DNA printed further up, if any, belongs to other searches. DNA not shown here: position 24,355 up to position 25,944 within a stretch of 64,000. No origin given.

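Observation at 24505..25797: Unusual regulator: Arch_ATPase-like NTPase with a degenerate P-loop fused to a C-terminal OmpR/PhoB winged helix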

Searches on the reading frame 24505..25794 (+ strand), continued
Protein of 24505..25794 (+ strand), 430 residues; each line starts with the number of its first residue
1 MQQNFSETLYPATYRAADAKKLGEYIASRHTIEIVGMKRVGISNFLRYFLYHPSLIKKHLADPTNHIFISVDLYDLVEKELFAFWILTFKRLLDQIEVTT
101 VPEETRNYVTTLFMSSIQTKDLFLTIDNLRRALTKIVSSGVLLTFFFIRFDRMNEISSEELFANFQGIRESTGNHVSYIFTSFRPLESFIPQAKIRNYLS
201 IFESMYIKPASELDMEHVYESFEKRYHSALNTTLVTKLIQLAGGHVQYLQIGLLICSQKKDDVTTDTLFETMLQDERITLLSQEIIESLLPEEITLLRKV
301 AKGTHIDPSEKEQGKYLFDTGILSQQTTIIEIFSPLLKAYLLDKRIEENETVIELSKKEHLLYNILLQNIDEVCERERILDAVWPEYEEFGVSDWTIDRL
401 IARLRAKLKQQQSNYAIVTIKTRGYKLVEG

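Call 32: search_protein_families(library=pfam, proteins=[P0221, P0224, P0233, P0241, P0247, P0252, P0256, P0268, P0270, P0242], max_evalue=0.01)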
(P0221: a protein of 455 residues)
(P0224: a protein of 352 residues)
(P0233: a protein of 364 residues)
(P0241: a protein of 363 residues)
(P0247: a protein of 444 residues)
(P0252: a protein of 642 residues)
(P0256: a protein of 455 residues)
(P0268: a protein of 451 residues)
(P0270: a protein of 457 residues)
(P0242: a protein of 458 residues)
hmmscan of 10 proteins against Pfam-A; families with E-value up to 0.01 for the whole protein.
P0221 (455 aa): 5 families
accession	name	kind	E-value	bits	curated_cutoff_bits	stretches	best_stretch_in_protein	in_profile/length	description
PF00486.34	Trans_reg_C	-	9e-18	64.6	26.2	1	368-441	6-77/77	Transcriptional regulatory protein, C terminal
PF14516.12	AAA_35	-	2.4e-06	27.1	27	1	221-320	205-312/331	AAA-like domain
PF20703.3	nSTAND1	-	1.2e-05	25.6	27.1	1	14-316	19-289/379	Novel STAND NTPase 1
PF13191.12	AAA_16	-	0.00055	20.9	32.6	1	16-168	7-158/167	AAA ATPase domain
PF20702.3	nSTAND2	-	0.00057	19.7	24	1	107-249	74-218/279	Novel STAND NTPase 2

P0224 (352 aa): 8 families
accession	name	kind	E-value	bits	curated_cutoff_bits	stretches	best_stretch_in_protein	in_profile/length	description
PF13191.12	AAA_16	-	8.1e-10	39.9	32.6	1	15-166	11-155/167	AAA ATPase domain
PF20703.3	nSTAND1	-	2.9e-08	34.2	27.1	1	14-302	21-282/379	Novel STAND NTPase 1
PF13401.12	AAA_22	-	1.3e-06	29.2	27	1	26-173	5-114/130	AAA domain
PF05729.18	NACHT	-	6.9e-06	26.4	26.7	1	29-166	3-110/167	NACHT domain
PF00004.35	AAA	-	7.3e-05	23.7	21.2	1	31-188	3-113/131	ATPase family associated with various cellular activities (AAA)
PF03193.22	RsgA_GTPase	-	0.00039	20.7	30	1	16-49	97-129/174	RsgA GTPase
PF14516.12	AAA_35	-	0.00061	19.1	27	1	225-344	208-330/331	AAA-like domain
PF00005.33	ABC_tran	-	0.0074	17.3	25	0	23-48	8-33/137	ABC transporter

P0233 (364 aa): 8 families
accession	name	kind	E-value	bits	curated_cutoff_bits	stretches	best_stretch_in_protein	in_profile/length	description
PF14516.12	AAA_35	-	9.2e-09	35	27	1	90-271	80-250/331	AAA-like domain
PF20703.3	nSTAND1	-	7.6e-07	29.5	27.1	1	18-256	19-225/379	Novel STAND NTPase 1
PF13401.12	AAA_22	-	1.2e-05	26.1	27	1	34-177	7-115/130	AAA domain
PF13191.12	AAA_16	-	2.9e-05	25.1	32.6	1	33-157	25-144/167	AAA ATPase domain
PF00004.35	AAA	-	5.4e-05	24.1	21.2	1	132-205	46-127/131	ATPase family associated with various cellular activities (AAA)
PF20702.3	nSTAND2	-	0.00077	19.3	24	0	42-236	23-201/279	Novel STAND NTPase 2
PF01637.24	ATPase_2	-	0.0012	19.1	33.2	1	84-258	49-223/225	ATPase domain predominantly from Archaea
PF09820.16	AAA-ATPase_like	-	0.0049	17.1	26.1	1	59-159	52-154/201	Predicted AAA-ATPase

P0241 (363 aa): 3 families
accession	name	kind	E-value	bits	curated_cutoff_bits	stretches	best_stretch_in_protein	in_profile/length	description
PF20703.3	nSTAND1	-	1.6e-09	38.3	27.1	1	12-283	19-262/379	Novel STAND NTPase 1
PF13191.12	AAA_16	-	0.00017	22.6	32.6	1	9-154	2-144/167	AAA ATPase domain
PF13401.12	AAA_22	-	0.0072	17.1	27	0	28-182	7-121/130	AAA domain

P0247 (444 aa): 4 families
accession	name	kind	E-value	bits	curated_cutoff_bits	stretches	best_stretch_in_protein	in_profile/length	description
PF00486.34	Trans_reg_C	-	4.9e-17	62.2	26.2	1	367-440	5-77/77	Transcriptional regulatory protein, C terminal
PF13191.12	AAA_16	-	9e-05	23.5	32.6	1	24-153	19-144/167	AAA ATPase domain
PF20703.3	nSTAND1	-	9.6e-05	22.6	27.1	1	14-252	19-226/379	Novel STAND NTPase 1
PF13401.12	AAA_22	-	0.0012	19.6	27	1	30-179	7-121/130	AAA domain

P0252 (642 aa): 10 families
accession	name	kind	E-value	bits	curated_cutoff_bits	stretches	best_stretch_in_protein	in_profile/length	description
PF00069.31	Pkinase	-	2.2e-50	171.9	31.7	1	14-259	1-252/263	Protein kinase domain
PF07714.23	PK_Tyr_Ser-Thr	-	6.5e-34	117.8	23.1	1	16-259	3-249/258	Protein tyrosine and serine/threonine kinase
PF13401.12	AAA_22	-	2.5e-08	34.7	27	1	325-485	5-128/130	AAA domain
PF03109.22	ABC1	-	1.5e-06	28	22.9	1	49-158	110-214/244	ABC1 atypical kinase-like domain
PF20703.3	nSTAND1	-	1.6e-06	28.5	27.1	1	311-601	19-283/379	Novel STAND NTPase 1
PF14531.12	Kinase-like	-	6.1e-06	26.1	25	1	125-219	159-258/289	Kinase-like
PF14516.12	AAA_35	-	0.0006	19.2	27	1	431-627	120-318/331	AAA-like domain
PF13191.12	AAA_16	-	0.0013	19.7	32.6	1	308-462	2-155/167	AAA ATPase domain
PF01636.29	APH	-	0.0017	18.6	23.2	0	50-124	31-104/239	Phosphotransferase enzyme family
PF06293.20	Kdo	-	0.0019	18.1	21.3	1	96-148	102-155/207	Lipopolysaccharide kinase (Kdo/WaaP) family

P0256 (455 aa): 2 families
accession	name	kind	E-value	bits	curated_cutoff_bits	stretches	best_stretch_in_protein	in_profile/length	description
PF00486.34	Trans_reg_C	-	2.9e-15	56.5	26.2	1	367-442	6-77/77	Transcriptional regulatory protein, C terminal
PF13191.12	AAA_16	-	0.0027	18.6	32.6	1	18-170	13-158/167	AAA ATPase domain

P0268 (451 aa): 4 families
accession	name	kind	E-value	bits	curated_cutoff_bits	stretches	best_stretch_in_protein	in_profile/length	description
PF00486.34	Trans_reg_C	-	6.5e-09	36.2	26.2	1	370-445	6-76/77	Transcriptional regulatory protein, C terminal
PF14516.12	AAA_35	-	3e-07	30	27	1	220-322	205-312/331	AAA-like domain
PF20703.3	nSTAND1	-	0.00036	20.7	27.1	1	15-288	19-258/379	Novel STAND NTPase 1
PF13401.12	AAA_22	-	0.00092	20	27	0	32-174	8-117/130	AAA domain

P0270 (457 aa): 4 families
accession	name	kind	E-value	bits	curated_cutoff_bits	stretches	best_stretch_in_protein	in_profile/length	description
PF00486.34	Trans_reg_C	-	1.8e-16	60.4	26.2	2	409-453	33-77/77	Transcriptional regulatory protein, C terminal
PF13191.12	AAA_16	-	0.003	18.5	32.6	0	20-169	13-161/167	AAA ATPase domain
PF20703.3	nSTAND1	-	0.0048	17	27.1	1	133-248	110-224/379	Novel STAND NTPase 1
PF12802.13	MarR_2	-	0.0077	16.8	27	0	365-395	2-31/61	MarR family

P0242 (458 aa): 1 family
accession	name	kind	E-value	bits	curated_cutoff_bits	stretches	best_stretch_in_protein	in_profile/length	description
PF00486.34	Trans_reg_C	-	9e-20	71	26.2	1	377-452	5-77/77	Transcriptional regulatory protein, C terminal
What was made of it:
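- On Arch_ATPase / ATPase_2 (PF01637): One canonical relative touches ATPase_2 at E 1.2e-3, below cutoff (call 32).
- The closest sequence relatives are STAND-type, not ORC (call 32).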

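Call 34: list_cluster_members(proteins=[P0221, P0247, P0256, P0268, P0270, P0242, P0233, P0241, P0252, P0001])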
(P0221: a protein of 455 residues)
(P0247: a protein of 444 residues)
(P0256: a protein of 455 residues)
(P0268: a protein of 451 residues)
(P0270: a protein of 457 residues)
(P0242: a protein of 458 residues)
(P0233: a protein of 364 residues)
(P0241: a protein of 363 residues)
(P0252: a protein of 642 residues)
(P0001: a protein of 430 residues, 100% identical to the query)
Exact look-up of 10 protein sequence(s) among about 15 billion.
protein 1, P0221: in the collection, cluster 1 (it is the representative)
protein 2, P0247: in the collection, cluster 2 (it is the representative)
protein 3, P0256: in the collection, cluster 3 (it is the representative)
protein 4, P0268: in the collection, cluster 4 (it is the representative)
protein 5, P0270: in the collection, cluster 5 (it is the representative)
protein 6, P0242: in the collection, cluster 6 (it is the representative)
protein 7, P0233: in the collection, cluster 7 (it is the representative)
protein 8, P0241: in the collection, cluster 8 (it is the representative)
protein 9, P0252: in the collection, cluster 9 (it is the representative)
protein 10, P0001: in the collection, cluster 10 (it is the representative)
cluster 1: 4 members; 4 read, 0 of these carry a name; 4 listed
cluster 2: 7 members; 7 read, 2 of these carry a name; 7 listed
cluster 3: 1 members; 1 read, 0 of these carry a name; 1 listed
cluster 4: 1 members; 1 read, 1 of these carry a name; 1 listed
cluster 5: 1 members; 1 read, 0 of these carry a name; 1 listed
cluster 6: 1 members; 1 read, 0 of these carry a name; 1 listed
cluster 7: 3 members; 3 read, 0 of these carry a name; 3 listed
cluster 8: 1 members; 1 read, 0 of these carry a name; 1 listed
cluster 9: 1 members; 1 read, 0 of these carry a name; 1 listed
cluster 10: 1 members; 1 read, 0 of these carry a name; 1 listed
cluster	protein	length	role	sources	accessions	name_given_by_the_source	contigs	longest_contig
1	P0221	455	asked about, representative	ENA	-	-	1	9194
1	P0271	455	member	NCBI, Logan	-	-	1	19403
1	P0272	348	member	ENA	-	-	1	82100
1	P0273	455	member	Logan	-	-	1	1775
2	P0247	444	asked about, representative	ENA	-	-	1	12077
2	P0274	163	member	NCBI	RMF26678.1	MAG: hypothetical protein D6759_19160, partial [Chloroflexi bacterium]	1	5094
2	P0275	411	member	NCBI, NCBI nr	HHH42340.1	MAG TPA: winged helix family transcriptional regulator, partial [Chloroflexi bacterium] | winged helix family transcriptional regulator [Chloroflexota bacterium]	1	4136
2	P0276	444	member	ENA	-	-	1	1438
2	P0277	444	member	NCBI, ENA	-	-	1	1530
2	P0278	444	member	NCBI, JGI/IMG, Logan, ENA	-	-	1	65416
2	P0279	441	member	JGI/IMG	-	-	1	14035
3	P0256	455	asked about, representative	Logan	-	-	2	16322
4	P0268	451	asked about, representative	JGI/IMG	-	hypothetical protein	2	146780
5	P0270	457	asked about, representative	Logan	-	-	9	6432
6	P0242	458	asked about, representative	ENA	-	-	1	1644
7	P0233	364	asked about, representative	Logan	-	-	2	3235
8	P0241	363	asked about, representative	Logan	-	-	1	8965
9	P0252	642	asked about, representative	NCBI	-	-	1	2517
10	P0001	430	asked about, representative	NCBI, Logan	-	-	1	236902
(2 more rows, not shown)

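Call 48: find_homologous_proteins(query=A3, max_evalue=1e-10)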
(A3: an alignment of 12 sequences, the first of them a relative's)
Query A3 (12 sequences) (444 aa, profile of the alignment): 381 proteins with E <= 1e-10 among 8000 candidates; the best 120 are listed.
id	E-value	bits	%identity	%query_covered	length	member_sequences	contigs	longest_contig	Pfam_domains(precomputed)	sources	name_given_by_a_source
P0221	2.6e-186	638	35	99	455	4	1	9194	PF00486.35,PF20703.4,PF14516.13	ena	-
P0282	3.0e-177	608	37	97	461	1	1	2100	PF00486.35,PF14516.13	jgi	jgi:DNA-binding winged helix-turn-helix (wHTH) protein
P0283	2.5e-176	605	35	97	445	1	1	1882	PF20702.4,PF00486.35,PF14516.13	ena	-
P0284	6.5e-175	600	36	99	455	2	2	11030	PF00486.35,PF14516.13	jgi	jgi:DNA-binding winged helix-turn-helix (wHTH) protein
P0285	2.7e-171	588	36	97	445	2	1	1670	PF00486.35,PF20703.4,PF14516.13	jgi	jgi:DNA-binding winged helix-turn-helix (wHTH) protein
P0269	2.0e-167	576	43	97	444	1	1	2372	PF00486.35,PF20703.4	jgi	jgi:DNA-binding winged helix-turn-helix (wHTH) protein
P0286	3.1e-167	575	40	97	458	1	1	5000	PF00486.35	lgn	-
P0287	8.9e-167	573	38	99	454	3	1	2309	PF24883.3,PF00486.35,PF20703.4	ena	-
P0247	3.1e-166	572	100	100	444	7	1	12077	PF00486.35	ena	-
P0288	6.1e-166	571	38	97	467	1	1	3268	PF00486.35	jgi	jgi:DNA-binding winged helix-turn-helix (wHTH) protein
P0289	1.8e-165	569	37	99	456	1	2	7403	PF00486.35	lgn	-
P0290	1.2e-164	566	42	97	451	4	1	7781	PF00486.35,PF20703.4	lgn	-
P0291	1.3e-164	566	39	97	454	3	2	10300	PF00486.35,PF20703.4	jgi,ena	-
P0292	1.4e-164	566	38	98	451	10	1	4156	PF00486.35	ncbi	-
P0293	1.2e-163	563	39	97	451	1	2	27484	PF00486.35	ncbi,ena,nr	ncbi:MAG: winged helix-turn-helix transcriptional regulator [Anaerolineae bacterium]|nr:winged helix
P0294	7.5e-163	560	40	97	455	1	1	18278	PF00486.35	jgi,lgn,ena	-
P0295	8.5e-163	560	38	97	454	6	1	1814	PF00486.35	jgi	jgi:DNA-binding winged helix-turn-helix (wHTH) protein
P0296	3.6e-162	558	39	97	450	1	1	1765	PF00486.35,PF20703.4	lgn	-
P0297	7.6e-162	557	42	97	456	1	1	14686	PF00486.35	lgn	-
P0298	1.0e-161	557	42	98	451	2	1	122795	PF00486.35,PF20703.4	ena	-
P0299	1.2e-161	557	40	97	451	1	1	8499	PF00486.35,PF20703.4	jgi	jgi:DNA-binding winged helix-turn-helix (wHTH) protein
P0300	1.3e-161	556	41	97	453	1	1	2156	PF00486.35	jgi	jgi:DNA-binding winged helix-turn-helix (wHTH) protein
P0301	1.5e-161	556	39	97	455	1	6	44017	PF00486.35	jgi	jgi:DNA-binding winged helix-turn-helix (wHTH) protein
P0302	5.9e-161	554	40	98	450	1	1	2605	PF00486.35,PF20703.4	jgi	jgi:DNA-binding winged helix-turn-helix (wHTH) protein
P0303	1.9e-160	553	39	97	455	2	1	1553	PF00486.35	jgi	jgi:DNA-binding winged helix-turn-helix (wHTH) protein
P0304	1.9e-160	553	38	97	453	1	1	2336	PF00486.35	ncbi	-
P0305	2.1e-160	552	39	97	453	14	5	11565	PF00486.35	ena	-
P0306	2.7e-160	552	37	99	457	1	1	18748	PF00486.35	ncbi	-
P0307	1.1e-159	550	37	99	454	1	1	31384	PF00486.35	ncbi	-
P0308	1.1e-159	550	38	98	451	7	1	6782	PF00486.35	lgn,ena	-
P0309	2.8e-159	549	41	97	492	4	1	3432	PF00486.35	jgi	jgi:DNA-binding winged helix-turn-helix (wHTH) protein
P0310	5.4e-159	548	36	98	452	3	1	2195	PF00486.35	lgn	-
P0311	7.7e-159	547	38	97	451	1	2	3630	PF00486.35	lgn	-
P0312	1.2e-158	547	35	97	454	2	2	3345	PF00486.35,PF14516.13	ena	-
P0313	1.2e-158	547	36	98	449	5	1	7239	PF00486.35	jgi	jgi:DNA-binding winged helix-turn-helix (wHTH) protein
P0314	1.2e-158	547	35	99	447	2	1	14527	PF00486.35,PF20703.4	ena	-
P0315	1.8e-158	546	38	98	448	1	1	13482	PF00486.35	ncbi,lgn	-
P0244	2.8e-158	545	37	100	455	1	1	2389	PF00486.35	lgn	-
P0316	4.4e-158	545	41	98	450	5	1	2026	PF00486.35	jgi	jgi:DNA-binding winged helix-turn-helix (wHTH) protein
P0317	4.6e-158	545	38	97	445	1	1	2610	PF00486.35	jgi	-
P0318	8.7e-158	544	42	98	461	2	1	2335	PF00486.35,PF20703.4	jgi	jgi:DNA-binding winged helix-turn-helix (wHTH) protein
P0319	8.8e-158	544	37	98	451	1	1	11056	PF00486.35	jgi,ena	-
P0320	1.2e-157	543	41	97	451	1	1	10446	PF00486.35,PF20703.4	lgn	-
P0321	1.5e-157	543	39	97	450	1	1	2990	PF00486.35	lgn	-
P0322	2.2e-157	542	40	97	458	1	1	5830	PF00486.35,PF14516.13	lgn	-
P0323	2.0e-156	539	40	98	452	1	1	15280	PF00486.35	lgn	-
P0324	4.7e-156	538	40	97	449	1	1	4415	PF00486.35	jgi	jgi:DNA-binding winged helix-turn-helix (wHTH) protein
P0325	1.2e-155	537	39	98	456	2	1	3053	PF00486.35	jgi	jgi:DNA-binding winged helix-turn-helix (wHTH) protein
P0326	4.4e-155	535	40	98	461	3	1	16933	PF00486.35,PF20703.4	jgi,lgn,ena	-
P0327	4.6e-155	535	39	97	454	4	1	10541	PF00486.35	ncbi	-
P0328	6.7e-155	534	36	97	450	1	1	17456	PF00486.35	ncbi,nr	ncbi:MAG: winged helix-turn-helix transcriptional regulator [Anaerolineae bacterium]|nr:winged helix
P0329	9.8e-155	534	37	99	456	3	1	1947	PF00486.35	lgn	-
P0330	5.0e-154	531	37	97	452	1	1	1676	PF00486.35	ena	-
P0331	1.1e-153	530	36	97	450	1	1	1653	PF00486.35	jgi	jgi:DNA-binding winged helix-turn-helix (wHTH) protein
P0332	3.0e-153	529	37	94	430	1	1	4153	PF00486.35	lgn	-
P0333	4.5e-153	528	39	97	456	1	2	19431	PF00486.35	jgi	jgi:DNA-binding winged helix-turn-helix (wHTH) protein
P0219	1.2e-151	524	26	97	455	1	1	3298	PF00486.35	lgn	-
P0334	2.0e-151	523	39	98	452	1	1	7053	PF00486.35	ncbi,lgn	-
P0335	1.6e-150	520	46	97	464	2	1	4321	PF00486.35,PF20703.4,PF14516.13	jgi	jgi:DNA-binding response OmpR family regulator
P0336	4.8e-150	518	47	97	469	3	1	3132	PF00486.35,PF20703.4,PF14516.13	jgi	jgi:DNA-binding winged helix-turn-helix (wHTH) protein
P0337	2.0e-148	513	38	97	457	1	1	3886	PF00486.35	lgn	-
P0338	2.9e-148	512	38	97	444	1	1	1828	PF00486.35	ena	-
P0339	3.9e-148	512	40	97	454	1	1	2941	PF00486.35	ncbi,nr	ncbi:MAG: winged helix-turn-helix transcriptional regulator [Anaerolineae bacterium]|nr:winged helix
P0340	4.5e-148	512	44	97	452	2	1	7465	PF00486.35,PF20703.4,PF13191.13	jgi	jgi:DNA-binding winged helix-turn-helix (wHTH) protein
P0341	6.0e-148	511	38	98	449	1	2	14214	PF00486.35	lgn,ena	-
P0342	1.3e-146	507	38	97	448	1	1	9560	PF00486.35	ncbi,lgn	-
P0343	1.1e-145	504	39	98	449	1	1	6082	PF00486.35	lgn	-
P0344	1.4e-144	500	35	98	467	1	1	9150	PF00486.35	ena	-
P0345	8.0e-144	498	47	97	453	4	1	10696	PF00486.35,PF20703.4,PF14516.13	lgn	-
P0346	1.9e-143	497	40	98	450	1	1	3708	PF00486.35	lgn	-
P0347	9.0e-143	494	36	98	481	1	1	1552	PF00486.35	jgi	jgi:DNA-binding winged helix-turn-helix (wHTH) protein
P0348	1.1e-142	494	39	98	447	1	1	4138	PF00486.35,PF20703.4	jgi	jgi:DNA-binding winged helix-turn-helix (wHTH) protein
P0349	2.2e-142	493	46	97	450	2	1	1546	PF00486.35,PF14516.13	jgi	jgi:hypothetical protein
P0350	2.9e-142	493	36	98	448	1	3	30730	PF00486.35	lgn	-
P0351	1.9e-141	490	36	97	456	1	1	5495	PF00486.35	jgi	jgi:Transcriptional regulatory protein, C terminal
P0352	1.9e-141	490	40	100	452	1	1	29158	PF00486.35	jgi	-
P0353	3.3e-141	489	49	98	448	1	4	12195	PF00486.35,PF13191.13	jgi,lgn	jgi:DNA-binding winged helix-turn-helix (wHTH) protein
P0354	6.3e-141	488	39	98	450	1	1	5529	PF00486.35,PF20703.4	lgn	-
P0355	6.9e-141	488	38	98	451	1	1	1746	PF00486.35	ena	-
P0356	8.8e-140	484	36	98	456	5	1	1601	PF00486.35,PF20703.4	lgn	-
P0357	1.3e-139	484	34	97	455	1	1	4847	PF00486.35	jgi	jgi:DNA-binding winged helix-turn-helix (wHTH) protein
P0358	5.5e-139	482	40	98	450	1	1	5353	PF00486.35,PF20703.4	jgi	jgi:DNA-binding winged helix-turn-helix (wHTH) protein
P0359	5.9e-139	482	41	98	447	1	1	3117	PF00486.35,PF20703.4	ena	-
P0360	5.3e-138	479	36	98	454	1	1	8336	PF00486.35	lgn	-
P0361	2.6e-137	476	36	97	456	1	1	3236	PF00486.35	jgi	jgi:DNA-binding winged helix-turn-helix (wHTH) protein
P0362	4.4e-137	476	50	98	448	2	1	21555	PF00486.35,PF13191.13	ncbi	-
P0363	3.4e-136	473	47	99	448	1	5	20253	PF00486.35,PF20703.4,PF13191.13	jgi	jgi:hypothetical protein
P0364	3.6e-136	473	37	98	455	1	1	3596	PF00486.35,PF13401.13,PF20703.4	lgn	-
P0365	5.1e-136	472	41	69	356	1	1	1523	PF20703.4,PF14516.13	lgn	-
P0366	9.6e-136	471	37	98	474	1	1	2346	PF00486.35,PF20703.4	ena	-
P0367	2.0e-134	467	41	97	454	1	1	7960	PF00486.35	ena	-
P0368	4.5e-134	466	49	97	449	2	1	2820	PF00486.35,PF13191.13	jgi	jgi:DNA-binding winged helix-turn-helix (wHTH) protein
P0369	7.9e-134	465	39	100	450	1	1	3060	PF00486.35,PF13401.13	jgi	jgi:DNA-binding winged helix-turn-helix (wHTH) protein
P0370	2.0e-133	463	47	95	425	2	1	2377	PF00486.35,PF20703.4,PF13191.13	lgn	-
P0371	2.6e-133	463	38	98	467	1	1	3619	PF00486.35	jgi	jgi:DNA-binding winged helix-turn-helix (wHTH) protein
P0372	1.8e-132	460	39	100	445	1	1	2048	PF00486.35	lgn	-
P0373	5.0e-132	459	38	97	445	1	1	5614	PF00486.35,PF13191.13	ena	-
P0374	1.4e-131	457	37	100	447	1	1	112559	PF00486.35,PF13401.13,PF20703.4,PF13191.13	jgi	jgi:DNA-binding winged helix-turn-helix (wHTH) protein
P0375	1.9e-131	457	39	97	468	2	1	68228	PF00486.35,PF13401.13,PF13191.13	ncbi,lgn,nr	ncbi:MAG: winged helix-turn-helix domain-containing protein [Anaerolineae bacterium]|nr:winged helix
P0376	1.4e-130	454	40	98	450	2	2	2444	PF00486.35,PF13401.13,PF20703.4,PF13191.13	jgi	jgi:DNA-binding winged helix-turn-helix (wHTH) protein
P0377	6.6e-130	452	40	98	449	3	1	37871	PF00486.35,PF13401.13,PF20703.4,PF13191.13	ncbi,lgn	ncbi:MAG: winged helix-turn-helix domain-containing protein [Anaerolineae bacterium]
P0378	9.6e-130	451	35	97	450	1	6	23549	PF00486.35,PF13191.13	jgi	jgi:DNA-binding winged helix-turn-helix (wHTH) protein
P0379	1.7e-129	451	41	99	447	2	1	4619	PF00486.35,PF13401.13,PF20703.4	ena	-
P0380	3.6e-129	449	38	98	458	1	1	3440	PF00486.35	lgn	-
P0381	5.9e-129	449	35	99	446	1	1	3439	PF20702.4,PF00486.35,PF20703.4,PF13191.13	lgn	-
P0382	1.2e-128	448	41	97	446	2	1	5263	PF00486.35,PF13401.13,PF20703.4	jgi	-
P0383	2.3e-127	444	45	96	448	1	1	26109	PF00486.35,PF20703.4,PF13191.13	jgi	jgi:hypothetical protein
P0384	7.9e-127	442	37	99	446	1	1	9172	PF00486.35,PF13401.13,PF20703.4,PF13191.13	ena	-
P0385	2.9e-126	440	41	98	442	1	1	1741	PF00486.35,PF20703.4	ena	-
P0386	5.6e-126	439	35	98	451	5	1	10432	PF00486.35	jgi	-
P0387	1.5e-125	438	33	97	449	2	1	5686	PF00486.35,PF13401.13,PF13191.13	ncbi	-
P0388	1.7e-125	437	41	98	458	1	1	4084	PF00486.35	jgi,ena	-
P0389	1.8e-125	437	33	97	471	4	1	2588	PF20702.4,PF00486.35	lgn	-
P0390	2.2e-125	437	36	99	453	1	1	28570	PF00486.35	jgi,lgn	jgi:DNA-binding winged helix-turn-helix (wHTH) protein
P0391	2.8e-125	437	36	99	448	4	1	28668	PF00486.35,PF13401.13,PF13191.13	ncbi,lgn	-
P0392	4.1e-125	436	38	99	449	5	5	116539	PF00486.35,PF13401.13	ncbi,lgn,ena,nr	ncbi:MAG: winged helix-turn-helix domain-containing protein [Caldilineaceae bacterium]|nr:winged hel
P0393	6.6e-125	435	36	99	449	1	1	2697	PF00486.35,PF20703.4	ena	-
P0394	6.8e-125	435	37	99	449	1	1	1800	PF00486.35,PF13191.13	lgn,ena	-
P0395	6.8e-122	425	45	97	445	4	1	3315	PF00486.35,PF13191.13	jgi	-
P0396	7.5e-122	425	36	97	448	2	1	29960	PF00486.35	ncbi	-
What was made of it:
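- They match nSTAND1, AAA_35, AAA_16, AAA_22 or NACHT, and carry the same C-terminal Trans_reg_C (calls 32, 48).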
